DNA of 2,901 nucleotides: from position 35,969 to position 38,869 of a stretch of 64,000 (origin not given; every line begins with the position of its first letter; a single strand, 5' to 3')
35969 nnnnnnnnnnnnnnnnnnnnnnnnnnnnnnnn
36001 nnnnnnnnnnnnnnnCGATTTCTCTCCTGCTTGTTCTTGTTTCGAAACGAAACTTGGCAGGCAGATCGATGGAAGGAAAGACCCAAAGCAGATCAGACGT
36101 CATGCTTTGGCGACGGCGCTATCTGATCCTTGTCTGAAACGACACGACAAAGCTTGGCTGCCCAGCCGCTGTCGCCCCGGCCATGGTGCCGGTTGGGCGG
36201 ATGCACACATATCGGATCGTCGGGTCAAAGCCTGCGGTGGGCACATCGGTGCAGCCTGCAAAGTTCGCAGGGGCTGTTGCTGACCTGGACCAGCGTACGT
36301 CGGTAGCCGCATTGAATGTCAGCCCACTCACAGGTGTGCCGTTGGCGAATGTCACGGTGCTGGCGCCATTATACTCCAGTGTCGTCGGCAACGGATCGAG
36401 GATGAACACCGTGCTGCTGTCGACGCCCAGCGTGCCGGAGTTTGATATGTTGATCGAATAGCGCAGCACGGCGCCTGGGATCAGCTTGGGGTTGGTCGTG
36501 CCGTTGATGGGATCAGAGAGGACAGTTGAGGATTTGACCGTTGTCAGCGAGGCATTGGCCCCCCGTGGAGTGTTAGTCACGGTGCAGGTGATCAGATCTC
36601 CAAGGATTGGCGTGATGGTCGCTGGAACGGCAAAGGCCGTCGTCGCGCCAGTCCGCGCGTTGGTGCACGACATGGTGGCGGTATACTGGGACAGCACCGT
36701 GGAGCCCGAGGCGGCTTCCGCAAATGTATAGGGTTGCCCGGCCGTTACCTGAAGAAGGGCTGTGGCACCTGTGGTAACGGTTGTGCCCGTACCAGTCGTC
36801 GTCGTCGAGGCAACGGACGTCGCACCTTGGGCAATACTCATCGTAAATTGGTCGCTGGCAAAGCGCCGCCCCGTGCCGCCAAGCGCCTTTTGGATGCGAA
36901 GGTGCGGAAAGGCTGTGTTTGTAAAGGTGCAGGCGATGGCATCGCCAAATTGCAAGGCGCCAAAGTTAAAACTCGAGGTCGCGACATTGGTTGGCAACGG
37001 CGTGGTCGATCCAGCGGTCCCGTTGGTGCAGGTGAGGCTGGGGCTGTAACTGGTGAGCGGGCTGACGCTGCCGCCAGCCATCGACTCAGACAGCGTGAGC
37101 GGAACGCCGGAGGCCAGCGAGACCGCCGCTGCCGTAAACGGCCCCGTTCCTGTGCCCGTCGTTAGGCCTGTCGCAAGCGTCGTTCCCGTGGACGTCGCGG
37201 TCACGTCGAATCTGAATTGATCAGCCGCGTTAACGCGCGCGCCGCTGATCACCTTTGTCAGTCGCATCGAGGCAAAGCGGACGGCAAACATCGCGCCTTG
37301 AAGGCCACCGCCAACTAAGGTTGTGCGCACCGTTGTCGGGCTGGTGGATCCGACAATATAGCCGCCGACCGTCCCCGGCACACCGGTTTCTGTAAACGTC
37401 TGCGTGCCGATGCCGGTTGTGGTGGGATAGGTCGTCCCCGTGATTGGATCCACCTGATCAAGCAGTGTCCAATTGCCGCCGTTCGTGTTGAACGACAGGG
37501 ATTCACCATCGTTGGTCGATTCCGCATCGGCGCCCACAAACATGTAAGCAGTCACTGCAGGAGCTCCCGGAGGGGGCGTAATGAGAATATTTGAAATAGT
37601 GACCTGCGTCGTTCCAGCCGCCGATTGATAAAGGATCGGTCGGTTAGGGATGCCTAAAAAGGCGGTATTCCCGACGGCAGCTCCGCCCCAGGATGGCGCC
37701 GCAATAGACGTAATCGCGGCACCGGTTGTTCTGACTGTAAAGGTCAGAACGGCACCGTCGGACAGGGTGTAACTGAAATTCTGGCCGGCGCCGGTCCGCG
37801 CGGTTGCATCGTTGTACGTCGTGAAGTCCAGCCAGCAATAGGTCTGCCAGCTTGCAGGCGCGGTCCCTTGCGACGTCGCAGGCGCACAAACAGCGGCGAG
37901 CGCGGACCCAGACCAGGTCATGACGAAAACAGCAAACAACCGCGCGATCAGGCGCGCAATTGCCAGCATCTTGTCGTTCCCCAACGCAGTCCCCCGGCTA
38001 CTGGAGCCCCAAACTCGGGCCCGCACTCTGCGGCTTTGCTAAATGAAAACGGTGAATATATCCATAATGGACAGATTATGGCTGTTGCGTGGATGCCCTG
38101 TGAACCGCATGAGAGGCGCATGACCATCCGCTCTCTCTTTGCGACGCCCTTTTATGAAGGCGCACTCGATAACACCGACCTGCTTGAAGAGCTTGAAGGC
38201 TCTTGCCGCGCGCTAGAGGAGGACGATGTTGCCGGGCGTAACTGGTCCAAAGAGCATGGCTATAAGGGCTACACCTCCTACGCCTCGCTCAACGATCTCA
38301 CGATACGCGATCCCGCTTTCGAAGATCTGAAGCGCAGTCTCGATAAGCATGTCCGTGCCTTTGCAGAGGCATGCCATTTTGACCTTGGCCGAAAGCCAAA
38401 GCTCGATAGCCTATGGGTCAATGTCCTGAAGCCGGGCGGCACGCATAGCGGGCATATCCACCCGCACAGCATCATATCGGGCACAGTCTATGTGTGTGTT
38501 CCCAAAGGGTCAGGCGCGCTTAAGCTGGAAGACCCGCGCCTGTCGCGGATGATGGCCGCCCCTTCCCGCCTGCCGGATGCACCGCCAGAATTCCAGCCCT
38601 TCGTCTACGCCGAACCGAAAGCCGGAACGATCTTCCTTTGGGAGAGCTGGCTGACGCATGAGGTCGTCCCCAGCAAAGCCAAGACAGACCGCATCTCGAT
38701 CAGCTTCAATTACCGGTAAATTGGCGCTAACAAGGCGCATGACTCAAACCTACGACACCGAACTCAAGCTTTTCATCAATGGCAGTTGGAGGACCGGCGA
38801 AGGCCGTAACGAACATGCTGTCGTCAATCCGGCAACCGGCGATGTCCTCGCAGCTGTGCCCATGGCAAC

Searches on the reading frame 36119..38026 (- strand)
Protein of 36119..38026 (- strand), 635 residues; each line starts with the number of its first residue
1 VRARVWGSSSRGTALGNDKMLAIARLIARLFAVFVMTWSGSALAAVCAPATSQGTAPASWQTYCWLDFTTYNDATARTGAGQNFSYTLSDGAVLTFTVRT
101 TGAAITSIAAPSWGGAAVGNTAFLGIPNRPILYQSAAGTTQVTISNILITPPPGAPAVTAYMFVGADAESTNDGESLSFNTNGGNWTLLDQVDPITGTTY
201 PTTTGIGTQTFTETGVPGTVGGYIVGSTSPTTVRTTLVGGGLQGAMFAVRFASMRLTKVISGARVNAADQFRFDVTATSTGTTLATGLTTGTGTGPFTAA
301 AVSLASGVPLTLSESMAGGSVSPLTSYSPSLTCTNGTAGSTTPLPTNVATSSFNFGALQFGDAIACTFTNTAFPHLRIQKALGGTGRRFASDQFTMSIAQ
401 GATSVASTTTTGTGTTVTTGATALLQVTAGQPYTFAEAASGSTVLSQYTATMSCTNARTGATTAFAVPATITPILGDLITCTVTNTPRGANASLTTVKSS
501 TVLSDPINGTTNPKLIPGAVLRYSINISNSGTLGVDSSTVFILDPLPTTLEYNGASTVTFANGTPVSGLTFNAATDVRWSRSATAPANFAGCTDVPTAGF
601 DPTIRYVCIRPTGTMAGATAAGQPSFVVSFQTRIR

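Call 5: search_protein_families(library=pfam, proteins=[window:36119-38026:-])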
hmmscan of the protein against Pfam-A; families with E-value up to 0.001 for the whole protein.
window:36119-38026:- (635 aa): 2 families
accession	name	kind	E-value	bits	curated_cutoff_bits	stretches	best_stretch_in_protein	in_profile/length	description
PF20674.3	SpaA_3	-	4.2e-62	208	24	2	254-372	2-121/121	Prealbumin-like fold domain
PF24514.1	SpaA_4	-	1.1e-08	36.3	27.3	2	266-372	9-107/107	Prealbumin-like fold domain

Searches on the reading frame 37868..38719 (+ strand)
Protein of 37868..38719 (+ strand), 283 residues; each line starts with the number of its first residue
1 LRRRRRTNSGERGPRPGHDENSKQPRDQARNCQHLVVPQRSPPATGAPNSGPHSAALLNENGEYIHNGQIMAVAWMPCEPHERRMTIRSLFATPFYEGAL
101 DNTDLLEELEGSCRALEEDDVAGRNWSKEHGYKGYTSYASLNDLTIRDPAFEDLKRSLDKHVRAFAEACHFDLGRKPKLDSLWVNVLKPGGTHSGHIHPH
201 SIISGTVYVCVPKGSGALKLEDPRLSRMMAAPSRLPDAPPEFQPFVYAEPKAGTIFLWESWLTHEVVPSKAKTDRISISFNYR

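Call 5: search_protein_families(library=pfam, proteins=[window:37868-38719:+])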
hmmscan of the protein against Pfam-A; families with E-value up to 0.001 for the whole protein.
window:37868-38719:+ (283 aa): 1 family
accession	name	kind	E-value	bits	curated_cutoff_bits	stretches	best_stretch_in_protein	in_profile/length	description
PF13759.12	2OG-FeII_Oxy_5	-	4.3e-33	114.2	27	1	182-281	2-101/101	Putative 2OG-Fe(II) oxygenase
